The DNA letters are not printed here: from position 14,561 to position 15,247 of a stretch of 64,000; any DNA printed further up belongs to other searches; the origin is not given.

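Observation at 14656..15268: Low-GC GxxExxY gene bracketed by inverted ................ arms and inserted inside the lutABC operon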

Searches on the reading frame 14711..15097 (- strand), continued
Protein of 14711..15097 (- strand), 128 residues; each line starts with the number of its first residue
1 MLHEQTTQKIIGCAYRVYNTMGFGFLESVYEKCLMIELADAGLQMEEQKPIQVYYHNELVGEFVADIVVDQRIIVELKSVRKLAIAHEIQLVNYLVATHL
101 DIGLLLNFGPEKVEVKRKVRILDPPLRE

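Call 67: find_related_loci(query=A1, collection=viral_contigs, flank=1200)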
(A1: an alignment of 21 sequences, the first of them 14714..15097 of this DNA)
Query A1 (128 aa) in viral_contigs; peptide patterns used: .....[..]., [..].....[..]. (x = any residue, [..] = any of these).
29 stretches matched a pattern, but none encodes a relative of the query by tblastn (E <= 1e-3).

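Call 69: get_annotated_region(hit=H2, flank=500)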
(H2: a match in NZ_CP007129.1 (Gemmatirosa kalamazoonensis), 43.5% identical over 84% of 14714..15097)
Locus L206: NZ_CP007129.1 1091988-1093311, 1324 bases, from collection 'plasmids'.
description: Gemmatirosa kalamazoonensis strain KBS708 plasmid 1, complete sequence
organism: Gemmatirosa kalamazoonensis (NCBI taxid 861299)
taxonomy: Bacteria; Gemmatimonadota; Gemmatimonadia; Gemmatimonadales; Gemmatimonadaceae; Gemmatirosa; Gemmatirosa kalamazoonensis
host: -; source: -; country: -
typing (MOB-suite, as given by PLSDB): non-mobilizable
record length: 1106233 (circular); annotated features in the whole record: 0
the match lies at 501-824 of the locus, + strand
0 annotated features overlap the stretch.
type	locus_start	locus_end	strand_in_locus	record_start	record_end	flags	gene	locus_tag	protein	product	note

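Call 70: get_annotated_region(hit=H4, flank=500)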
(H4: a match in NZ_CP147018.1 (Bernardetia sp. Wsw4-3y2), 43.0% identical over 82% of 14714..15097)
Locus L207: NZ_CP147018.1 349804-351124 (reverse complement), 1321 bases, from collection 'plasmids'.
description: Bernardetia sp. Wsw4-3y2 plasmid plasmd1, complete sequence
organism: Bernardetia sp. Wsw4-3y2 (NCBI taxid 3127471)
taxonomy: Bacteria; Bacteroidota; Cytophagia; Cytophagales; Bernardetiaceae; Bernardetia; Bernardetia sp. Wsw4-3y2
host: -; source: Red alga,Red algae; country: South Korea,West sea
typing (MOB-suite, as given by PLSDB): non-mobilizable
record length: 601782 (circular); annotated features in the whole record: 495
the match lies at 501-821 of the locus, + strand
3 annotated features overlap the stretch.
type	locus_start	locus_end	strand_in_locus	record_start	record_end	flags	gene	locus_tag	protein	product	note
CDS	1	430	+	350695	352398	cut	ade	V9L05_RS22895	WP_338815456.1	adenine deaminase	GO:0006168 - adenine salvage [Evidence IEA]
CDS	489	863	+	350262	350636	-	-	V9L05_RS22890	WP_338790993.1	GxxExxY protein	-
CDS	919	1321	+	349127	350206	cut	-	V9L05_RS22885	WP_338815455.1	mannose-1-phosphate guanylyltransferase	-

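Call 71: get_annotated_region(hit=H5, flank=500)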
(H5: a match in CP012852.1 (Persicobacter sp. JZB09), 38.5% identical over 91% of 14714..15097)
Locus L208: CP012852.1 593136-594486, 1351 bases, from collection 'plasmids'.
description: Persicobacter sp. JZB09 plasmid JZB09-Plasmid1, complete sequence
organism: Persicobacter sp. JZB09 (NCBI taxid 1085624)
taxonomy: Bacteria; Bacteroidota; Cytophagia; Cytophagales; Persicobacteraceae; Persicobacter; Persicobacter sp. JZB09
host: -; source: cell culture,soil; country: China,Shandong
typing (MOB-suite, as given by PLSDB): non-mobilizable
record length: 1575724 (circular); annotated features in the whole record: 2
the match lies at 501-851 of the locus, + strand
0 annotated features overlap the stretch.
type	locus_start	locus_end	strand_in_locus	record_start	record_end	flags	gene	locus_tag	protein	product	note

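Call 72: get_annotated_region(hit=H7, flank=500)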
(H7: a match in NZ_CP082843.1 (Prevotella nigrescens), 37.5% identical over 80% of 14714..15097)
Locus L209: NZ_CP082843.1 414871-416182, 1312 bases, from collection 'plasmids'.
description: Prevotella nigrescens strain FDAARGOS_1486 plasmid unnamed, complete sequence
organism: Prevotella nigrescens (NCBI taxid 28133)
taxonomy: Bacteria; Bacteroidota; Bacteroidia; Bacteroidales; Prevotellaceae; Prevotella; Prevotella nigrescens
host: -; source: -; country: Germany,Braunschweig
typing (MOB-suite, as given by PLSDB): non-mobilizable; mating-pair formation MPF_T
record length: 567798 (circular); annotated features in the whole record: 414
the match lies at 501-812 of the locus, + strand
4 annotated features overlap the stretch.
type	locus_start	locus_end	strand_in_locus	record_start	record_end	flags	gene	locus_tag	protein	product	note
CDS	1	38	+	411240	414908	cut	-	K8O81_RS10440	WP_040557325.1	hypothetical protein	-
CDS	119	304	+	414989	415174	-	-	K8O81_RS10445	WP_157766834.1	hypothetical protein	-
CDS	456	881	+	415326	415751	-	-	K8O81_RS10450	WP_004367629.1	GxxExxY protein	-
CDS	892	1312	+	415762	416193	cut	-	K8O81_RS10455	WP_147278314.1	hypothetical protein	-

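Call 73: get_annotated_region(hit=H8, flank=500)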
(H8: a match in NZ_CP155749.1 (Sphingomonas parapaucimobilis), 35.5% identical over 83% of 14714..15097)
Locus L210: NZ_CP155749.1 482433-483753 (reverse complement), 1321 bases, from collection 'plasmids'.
description: Sphingomonas parapaucimobilis strain YK209 plasmid unnamed1, complete sequence
organism: Sphingomonas parapaucimobilis (NCBI taxid 28213)
taxonomy: Bacteria; Pseudomonadota; Alphaproteobacteria; Sphingomonadales; Sphingomonadaceae; Sphingomonas; Sphingomonas parapaucimobilis
host: -; source: Chinese cabbage; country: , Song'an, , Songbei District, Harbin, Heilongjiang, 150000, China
typing (MOB-suite, as given by PLSDB): non-mobilizable
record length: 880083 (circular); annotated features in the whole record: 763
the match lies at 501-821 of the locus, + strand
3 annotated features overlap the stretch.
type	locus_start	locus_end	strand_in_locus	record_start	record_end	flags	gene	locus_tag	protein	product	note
CDS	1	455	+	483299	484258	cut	fabD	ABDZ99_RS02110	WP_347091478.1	ACP S-malonyltransferase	GO:0006633 - fatty acid biosynthetic process [Evidence IEA]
CDS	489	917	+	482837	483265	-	-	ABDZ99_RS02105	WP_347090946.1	GxxExxY protein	-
CDS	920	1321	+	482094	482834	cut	fabG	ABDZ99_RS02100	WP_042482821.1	3-oxoacyl-[acyl-carrier-protein] reductase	GO:0006633 - fatty acid biosynthetic process [Evidence IEA]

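Call 86: search_protein_families(library=padloc, proteins=[window:14714-15097:-, L204:1480-1851:+], max_evalue=0.01)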
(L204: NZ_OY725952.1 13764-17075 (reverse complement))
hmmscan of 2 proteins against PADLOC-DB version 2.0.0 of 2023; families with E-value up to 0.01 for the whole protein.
window:14714-15097:- (128 aa): 2 families
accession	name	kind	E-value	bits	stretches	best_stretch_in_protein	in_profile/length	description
PDLC01611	Cas4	-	0.0042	15.4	1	45-96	36-88/158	"CAS-I,CAS-II,CAS-III,CAS-IV,CAS-V,CAS-VI; acquisition_associated"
PDLC04597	PDC-M36A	-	0.0085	12.9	1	53-111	339-399/457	-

L204:1480-1851:+ (124 aa): 1 family
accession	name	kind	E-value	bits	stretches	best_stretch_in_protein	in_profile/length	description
PDLC04597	PDC-M36A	-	0.0025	14.7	1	72-113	358-399/457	-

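Call 87: search_protein_families(library=phrogs, proteins=[window:14714-15097:-, L204:1480-1851:+], max_evalue=0.01)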
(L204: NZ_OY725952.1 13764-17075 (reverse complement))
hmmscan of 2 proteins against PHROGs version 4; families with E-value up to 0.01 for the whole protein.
window:14714-15097:- (128 aa): 0 families

L204:1480-1851:+ (124 aa): 0 families

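Call 91: find_homologous_proteins(query=L204:1480-1851:+, max_evalue=1e-15)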
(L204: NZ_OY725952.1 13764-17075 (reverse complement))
Query L204:1480-1851:+ (124 aa): 7941 proteins with E <= 1e-15 among 8000 candidates; the best 120 are listed.
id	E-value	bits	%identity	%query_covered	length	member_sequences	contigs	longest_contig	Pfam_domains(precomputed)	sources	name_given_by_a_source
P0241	1.5e-69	250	96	100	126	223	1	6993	PF13366.13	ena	-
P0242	4.5e-65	235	90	100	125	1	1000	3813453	PF13366.13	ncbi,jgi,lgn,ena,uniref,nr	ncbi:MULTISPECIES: GxxExxY protein [Bacteroides]|jgi:GxxExxY protein|uniref:GxxExxY protein n=1 Tax=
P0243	4.6e-65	235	90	100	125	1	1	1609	PF13366.13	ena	-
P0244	4.8e-65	235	90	100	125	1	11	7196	PF13366.13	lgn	-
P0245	5.0e-65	235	90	100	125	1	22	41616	PF13366.13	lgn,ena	-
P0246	6.1e-65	235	90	100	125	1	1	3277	PF13366.13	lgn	-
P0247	6.5e-65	235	90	100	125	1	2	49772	PF13366.13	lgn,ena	-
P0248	6.7e-65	235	89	100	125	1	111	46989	PF13366.13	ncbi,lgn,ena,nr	nr:GxxExxY protein [Bacteroides acidifaciens]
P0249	6.8e-65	235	90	100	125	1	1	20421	PF13366.13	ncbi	-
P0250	6.9e-65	235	89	100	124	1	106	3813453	PF13366.13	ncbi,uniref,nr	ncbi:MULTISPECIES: GxxExxY protein [Bacteroides]|uniref:GxxExxY protein n=1 Tax=Bacteroides acidifac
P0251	7.5e-65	235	90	100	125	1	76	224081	PF13366.13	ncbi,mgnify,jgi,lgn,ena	mgnify:FL=1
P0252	9.3e-65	234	89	100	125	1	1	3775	PF13366.13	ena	-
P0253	1.0e-64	234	88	100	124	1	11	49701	PF13366.13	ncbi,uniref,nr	ncbi:GxxExxY protein [Bacteroides acidifaciens]|uniref:GxxExxY protein n=1 Tax=Bacteroides acidifaci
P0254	1.2e-64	234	89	100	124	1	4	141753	PF13366.13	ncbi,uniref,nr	ncbi:GxxExxY protein [Bacteroides congonensis]|uniref:GxxExxY protein n=1 Tax=Bacteroides congonensi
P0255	1.2e-64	234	89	100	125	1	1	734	PF13366.13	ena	-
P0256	1.3e-64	234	89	100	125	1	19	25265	PF13366.13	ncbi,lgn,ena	-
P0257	1.3e-64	234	90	100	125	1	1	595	PF13366.13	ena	-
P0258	1.4e-64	234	89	100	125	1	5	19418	PF13366.13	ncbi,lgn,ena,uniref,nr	ncbi:GxxExxY protein [Bacteroides acidifaciens]|uniref:GxxExxY protein n=1 Tax=Bacteroides acidifaci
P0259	1.7e-64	233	89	100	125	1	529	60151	PF13366.13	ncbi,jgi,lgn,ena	-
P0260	1.7e-64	233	89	100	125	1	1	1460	PF13366.13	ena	-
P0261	1.8e-64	233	89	100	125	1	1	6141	PF13366.13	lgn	-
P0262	2.2e-64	233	89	100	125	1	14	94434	PF13366.13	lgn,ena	-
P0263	2.2e-64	233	89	100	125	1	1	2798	PF13366.13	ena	-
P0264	2.4e-64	233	89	100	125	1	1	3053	PF13366.13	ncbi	-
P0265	2.6e-64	233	88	100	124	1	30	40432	PF13366.13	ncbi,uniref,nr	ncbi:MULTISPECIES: GxxExxY protein [Bacteroides]|uniref:GxxExxY protein n=1 Tax=Bacteroides TaxID=81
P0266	3.2e-64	232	88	100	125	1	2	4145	PF13366.13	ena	-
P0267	3.3e-64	232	89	100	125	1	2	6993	PF13366.13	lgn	-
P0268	3.5e-64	232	89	100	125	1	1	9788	PF13366.13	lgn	-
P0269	3.8e-64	232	88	100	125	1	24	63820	PF13366.13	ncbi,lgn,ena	-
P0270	4.6e-64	232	89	100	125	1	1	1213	PF13366.13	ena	-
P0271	4.9e-64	232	88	100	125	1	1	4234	PF13366.13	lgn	-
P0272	5.1e-64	232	89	100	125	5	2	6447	PF13366.13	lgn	-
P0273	5.3e-64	232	89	100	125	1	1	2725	PF13366.13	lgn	-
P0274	5.9e-64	232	87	100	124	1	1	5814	PF13366.13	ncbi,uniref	ncbi:GxxExxY protein [Bacteroides congonensis]|uniref:GxxExxY protein n=1 Tax=Bacteroides congonensi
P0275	6.8e-64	231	89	100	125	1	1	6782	PF13366.13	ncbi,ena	-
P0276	6.9e-64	231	88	100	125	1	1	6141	PF13366.13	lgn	-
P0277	7.8e-64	231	88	100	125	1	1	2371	PF13366.13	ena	-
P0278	8.7e-64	231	89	100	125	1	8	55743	PF13366.13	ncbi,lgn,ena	-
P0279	1.0e-63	231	88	100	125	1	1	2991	PF13366.13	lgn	-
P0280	1.0e-63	231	89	100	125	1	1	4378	PF13366.13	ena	-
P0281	1.0e-63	231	89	100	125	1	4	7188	PF13366.13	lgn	-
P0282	1.1e-63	231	89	100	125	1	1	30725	PF13366.13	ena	-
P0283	1.5e-63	230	88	100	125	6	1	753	PF13366.13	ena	-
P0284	2.6e-63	230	88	100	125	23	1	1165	PF13366.13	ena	-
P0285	3.1e-63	229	88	100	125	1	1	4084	PF13366.13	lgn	-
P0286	3.1e-63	229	88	99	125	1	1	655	PF13366.13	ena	-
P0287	4.2e-63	229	88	100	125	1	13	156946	PF13366.13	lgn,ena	-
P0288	8.4e-63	228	88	100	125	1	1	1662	PF13366.13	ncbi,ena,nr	ncbi:MAG: GxxExxY protein [Bacteroides sp.]|nr:GxxExxY protein [Bacteroides sp.]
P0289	1.0e-62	228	88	100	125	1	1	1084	PF13366.13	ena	-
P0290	1.0e-62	228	88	100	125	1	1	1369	PF13366.13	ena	-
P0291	1.4e-62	227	88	100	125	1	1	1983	PF13366.13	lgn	-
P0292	5.3e-62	225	87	100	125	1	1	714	PF13366.13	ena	-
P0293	5.5e-60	219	87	98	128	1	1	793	PF13366.13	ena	-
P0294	1.0e-59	218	88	94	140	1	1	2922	PF13366.13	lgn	-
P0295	2.3e-57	210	81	100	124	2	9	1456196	PF13366.13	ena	-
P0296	3.0e-57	210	81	100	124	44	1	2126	PF13366.13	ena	-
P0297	7.6e-57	209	81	100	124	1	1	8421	PF13366.13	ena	-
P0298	1.2e-56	208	81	100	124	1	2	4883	PF13366.13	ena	-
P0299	3.5e-56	207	100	80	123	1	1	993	PF13366.13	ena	-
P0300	3.9e-56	206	81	100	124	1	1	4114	PF13366.13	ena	-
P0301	1.4e-55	205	79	100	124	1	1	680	PF13366.13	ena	-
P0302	1.7e-55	204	92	89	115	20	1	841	PF13366.13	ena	-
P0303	3.6e-54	200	77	100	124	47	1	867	PF13366.13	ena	-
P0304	5.1e-54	200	77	100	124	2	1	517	PF13366.13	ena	-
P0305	1.3e-53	198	74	99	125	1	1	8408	PF13366.13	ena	-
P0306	3.2e-53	197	76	98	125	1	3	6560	PF13366.13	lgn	-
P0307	5.2e-53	196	76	98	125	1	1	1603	PF13366.13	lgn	-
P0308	6.7e-53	196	73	99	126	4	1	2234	PF13366.13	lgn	-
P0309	7.7e-53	196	76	98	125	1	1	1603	PF13366.13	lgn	-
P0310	1.4e-52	195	75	99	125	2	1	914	PF13366.13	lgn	-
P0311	4.4e-52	193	75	99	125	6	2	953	PF13366.13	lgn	-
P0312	1.1e-51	192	75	98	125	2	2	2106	PF13366.13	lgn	-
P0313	1.9e-51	191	76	99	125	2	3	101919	PF13366.13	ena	-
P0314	1.0e-50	189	77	100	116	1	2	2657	PF13366.13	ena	-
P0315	3.5e-50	187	73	100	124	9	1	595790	PF13366.13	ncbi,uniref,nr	ncbi:GxxExxY protein [Bacteroides neonati]|uniref:GxxExxY protein n=1 Tax=Bacteroides neonati TaxID=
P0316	1.2e-49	186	76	100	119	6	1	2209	PF13366.13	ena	-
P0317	1.4e-48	182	100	71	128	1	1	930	PF13366.13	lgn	-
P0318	7.5e-48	180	70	100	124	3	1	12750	PF13366.13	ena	-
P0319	1.7e-44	169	65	99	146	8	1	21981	PF13366.13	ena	-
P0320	6.2e-44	167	63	96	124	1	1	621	PF13366.13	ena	-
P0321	7.7e-44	167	62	96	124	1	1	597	PF13366.13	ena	-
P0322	9.4e-44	166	63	96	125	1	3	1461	PF13366.13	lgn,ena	-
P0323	1.2e-43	166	61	96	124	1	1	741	PF13366.13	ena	-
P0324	2.0e-43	165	89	73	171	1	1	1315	PF06245.17,PF13366.13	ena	-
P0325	2.7e-43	165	63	96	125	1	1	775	PF13366.13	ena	-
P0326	3.1e-43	165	61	96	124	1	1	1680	PF13366.13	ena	-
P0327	3.2e-43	165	62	96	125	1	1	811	PF13366.13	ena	-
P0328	3.3e-43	165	60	98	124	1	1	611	PF13366.13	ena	-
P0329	3.4e-43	165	61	98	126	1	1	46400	PF13366.13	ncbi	-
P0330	4.1e-43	164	61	96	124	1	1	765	PF13366.13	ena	-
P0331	4.4e-43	164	61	96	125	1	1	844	PF13366.13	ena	-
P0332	5.6e-43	164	62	96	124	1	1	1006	PF13366.13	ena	-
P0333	5.6e-43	164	60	98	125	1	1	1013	PF13366.13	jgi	jgi:GxxExxY protein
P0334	5.9e-43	164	61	96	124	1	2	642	PF13366.13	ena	-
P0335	6.0e-43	164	62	98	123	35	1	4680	PF13366.13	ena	-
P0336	7.0e-43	164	63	96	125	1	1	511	PF13366.13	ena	-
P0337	7.4e-43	164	60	96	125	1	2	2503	PF13366.13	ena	-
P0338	7.6e-43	164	60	96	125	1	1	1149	PF13366.13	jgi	-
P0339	1.1e-42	163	61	96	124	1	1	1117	PF13366.13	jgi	jgi:GxxExxY protein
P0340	1.2e-42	163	61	96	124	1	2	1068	PF13366.13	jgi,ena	jgi:GxxExxY protein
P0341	1.5e-42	163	61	96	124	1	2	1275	PF13366.13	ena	-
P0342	1.6e-42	163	63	94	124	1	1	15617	PF13366.13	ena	-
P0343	1.6e-42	162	61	96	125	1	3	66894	PF13366.13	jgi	-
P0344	1.9e-42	162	63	96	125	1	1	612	PF13366.13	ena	-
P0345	2.0e-42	162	59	96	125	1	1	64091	PF13366.13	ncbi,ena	-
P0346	2.2e-42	162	61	96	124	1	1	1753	PF13366.13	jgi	-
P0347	2.2e-42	162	61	96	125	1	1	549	PF13366.13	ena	-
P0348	2.2e-42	162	61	96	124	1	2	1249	PF13366.13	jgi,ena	-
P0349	2.4e-42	162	61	96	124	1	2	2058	PF13366.13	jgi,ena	-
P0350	2.5e-42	162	58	96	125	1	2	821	PF13366.13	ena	-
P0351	2.6e-42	162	59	96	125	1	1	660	PF13366.13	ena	-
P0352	2.6e-42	162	66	97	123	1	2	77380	PF13366.13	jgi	jgi:GxxExxY protein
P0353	2.6e-42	162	59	96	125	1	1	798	PF13366.13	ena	-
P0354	2.7e-42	162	63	94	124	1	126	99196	PF13366.13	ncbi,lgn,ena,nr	ncbi:MAG: GxxExxY protein [Bacteroidaceae bacterium]|nr:GxxExxY protein [Bacteroidaceae bacterium]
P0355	2.8e-42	162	79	79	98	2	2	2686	PF13366.13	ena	-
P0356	3.1e-42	162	61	96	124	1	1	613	PF13366.13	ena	-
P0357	3.1e-42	162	60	96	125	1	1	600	PF13366.13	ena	-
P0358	3.3e-42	162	59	98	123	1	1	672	PF13366.13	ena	-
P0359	3.3e-42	161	61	96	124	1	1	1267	PF13366.13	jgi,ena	-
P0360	3.3e-42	161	60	100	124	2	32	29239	PF13366.13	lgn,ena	-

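Call 92: find_encoding_contigs(protein=P0329, flank=700, max_places=3)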
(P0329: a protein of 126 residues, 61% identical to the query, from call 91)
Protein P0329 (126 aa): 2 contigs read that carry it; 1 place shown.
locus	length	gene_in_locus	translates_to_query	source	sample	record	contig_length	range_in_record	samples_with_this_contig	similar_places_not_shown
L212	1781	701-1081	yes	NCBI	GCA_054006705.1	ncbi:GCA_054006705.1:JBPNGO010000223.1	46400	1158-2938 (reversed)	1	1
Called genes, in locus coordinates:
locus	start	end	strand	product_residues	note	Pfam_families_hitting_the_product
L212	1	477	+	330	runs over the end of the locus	PF01408:GFO_IDH_MocA, PF22725:GFO_IDH_MocA_C3, PF02894:GFO_IDH_MocA_C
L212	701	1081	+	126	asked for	PF13366:PDDEXK_3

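Call 93: find_encoding_contigs(protein=P0343, flank=700, max_places=3)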
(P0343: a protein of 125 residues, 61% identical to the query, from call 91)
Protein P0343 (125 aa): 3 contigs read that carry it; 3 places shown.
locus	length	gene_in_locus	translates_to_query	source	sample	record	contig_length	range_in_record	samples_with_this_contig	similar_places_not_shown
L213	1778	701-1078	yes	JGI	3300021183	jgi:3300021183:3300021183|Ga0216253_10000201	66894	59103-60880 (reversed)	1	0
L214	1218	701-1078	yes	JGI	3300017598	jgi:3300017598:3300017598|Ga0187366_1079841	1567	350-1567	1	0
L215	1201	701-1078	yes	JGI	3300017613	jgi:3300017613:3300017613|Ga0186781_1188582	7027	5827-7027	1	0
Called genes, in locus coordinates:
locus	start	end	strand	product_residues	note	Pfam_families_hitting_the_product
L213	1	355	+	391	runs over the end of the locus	PF03721:UDPG_MGDP_dh_N, PF00984:UDPG_MGDP_dh, PF03720:UDPG_MGDP_dh_C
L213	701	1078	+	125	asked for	PF13366:PDDEXK_3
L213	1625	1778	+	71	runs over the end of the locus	-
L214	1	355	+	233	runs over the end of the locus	?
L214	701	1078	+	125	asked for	PF13366:PDDEXK_3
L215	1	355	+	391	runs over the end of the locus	PF03721:UDPG_MGDP_dh_N, PF00984:UDPG_MGDP_dh, PF03720:UDPG_MGDP_dh_C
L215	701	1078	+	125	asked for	PF13366:PDDEXK_3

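Call 94: find_encoding_contigs(protein=P0345, flank=700, max_places=3)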
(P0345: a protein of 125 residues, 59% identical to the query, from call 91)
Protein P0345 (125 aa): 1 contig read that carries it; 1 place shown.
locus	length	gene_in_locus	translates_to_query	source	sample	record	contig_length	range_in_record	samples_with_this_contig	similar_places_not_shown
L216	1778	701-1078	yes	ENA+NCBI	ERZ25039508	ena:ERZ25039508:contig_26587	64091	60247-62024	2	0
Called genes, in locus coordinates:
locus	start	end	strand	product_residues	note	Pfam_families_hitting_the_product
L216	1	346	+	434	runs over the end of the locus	PF03446:NAD_binding_2 (faint), PF03721:UDPG_MGDP_dh_N, PF00984:UDPG_MGDP_dh, PF03720:UDPG_MGDP_dh_C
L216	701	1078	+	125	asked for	PF13366:PDDEXK_3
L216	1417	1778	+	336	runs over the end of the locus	PF00106:adh_short (weak), PF01073:3Beta_HSD, PF01370:Epimerase, PF02719:Polysacc_synt_2, PF04321:RmlD_sub_bind, PF07993:NAD_binding_4 (faint), PF13460:NAD_binding_10 (faint), PF16363:GDP_Man_Dehyd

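Call 95: find_encoding_contigs(protein=P0352, flank=700, max_places=3)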
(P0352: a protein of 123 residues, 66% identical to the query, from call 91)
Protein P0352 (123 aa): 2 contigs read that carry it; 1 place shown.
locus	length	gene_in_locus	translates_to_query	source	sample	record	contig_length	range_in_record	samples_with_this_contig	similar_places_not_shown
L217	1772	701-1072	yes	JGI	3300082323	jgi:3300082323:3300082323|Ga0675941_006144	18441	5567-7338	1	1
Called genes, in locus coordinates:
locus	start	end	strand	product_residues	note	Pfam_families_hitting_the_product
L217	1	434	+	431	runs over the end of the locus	PF02874:ATP-synt_ab_N, PF00006:ATP-synt_ab, PF22919:ATP-synt_VA_C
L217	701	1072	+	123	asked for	PF13366:PDDEXK_3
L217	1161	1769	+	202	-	PF01813:ATP-synt_D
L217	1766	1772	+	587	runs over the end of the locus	PF01496:V_ATPase_I (faint)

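Call 96: find_encoding_contigs(protein=P0319, flank=700, max_places=3)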
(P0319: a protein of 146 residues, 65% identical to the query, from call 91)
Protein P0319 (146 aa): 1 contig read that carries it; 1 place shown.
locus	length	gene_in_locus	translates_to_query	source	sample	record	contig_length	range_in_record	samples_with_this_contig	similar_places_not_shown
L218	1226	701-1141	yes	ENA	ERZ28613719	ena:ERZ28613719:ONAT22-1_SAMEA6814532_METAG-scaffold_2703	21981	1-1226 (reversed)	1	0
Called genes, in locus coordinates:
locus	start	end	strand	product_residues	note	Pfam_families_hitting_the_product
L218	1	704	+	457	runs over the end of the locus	PF18073:Zn_ribbon_LapB, PF13481:AAA_25, PF03796:DnaB_C (faint), PF06745:ATPase (weak), PF00004:AAA (weak), PF13401:AAA_22 (faint), PF13541:ChlI, PF05362:Lon_C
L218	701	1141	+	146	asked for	PF13366:PDDEXK_3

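Call 107: search_protein_representatives(alignment_id=A1)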
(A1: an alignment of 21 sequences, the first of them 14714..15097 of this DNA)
Query: 21 sequences, 129 profile positions. Proteins with E-value up to 0.001 (for the whole library): 24309; up to 1e-10: 8161; up to 1e-30: 223. The best 150 are listed.
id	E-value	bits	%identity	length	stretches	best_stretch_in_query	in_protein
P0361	1.5e-70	251.5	-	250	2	1-124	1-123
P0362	1.8e-59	215.6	-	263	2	1-122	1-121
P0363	9.6e-55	200.3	-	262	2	1-111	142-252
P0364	4.5e-52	191.7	-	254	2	1-111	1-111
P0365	8.3e-50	184.3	-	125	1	4-124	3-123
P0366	5.2e-48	178.5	-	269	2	1-111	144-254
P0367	1.5e-47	177.0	-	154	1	17-113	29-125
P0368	5.1e-47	175.3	-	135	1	1-124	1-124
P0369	3.8e-46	172.5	-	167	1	2-125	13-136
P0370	1.4e-45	170.7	-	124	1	1-119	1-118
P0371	2.9e-44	166.4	-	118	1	1-93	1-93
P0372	3.3e-44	166.2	-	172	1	2-126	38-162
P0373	2.1e-43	163.7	-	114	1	21-122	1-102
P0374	2.2e-43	163.6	-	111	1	1-98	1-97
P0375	5.6e-43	162.3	-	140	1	21-119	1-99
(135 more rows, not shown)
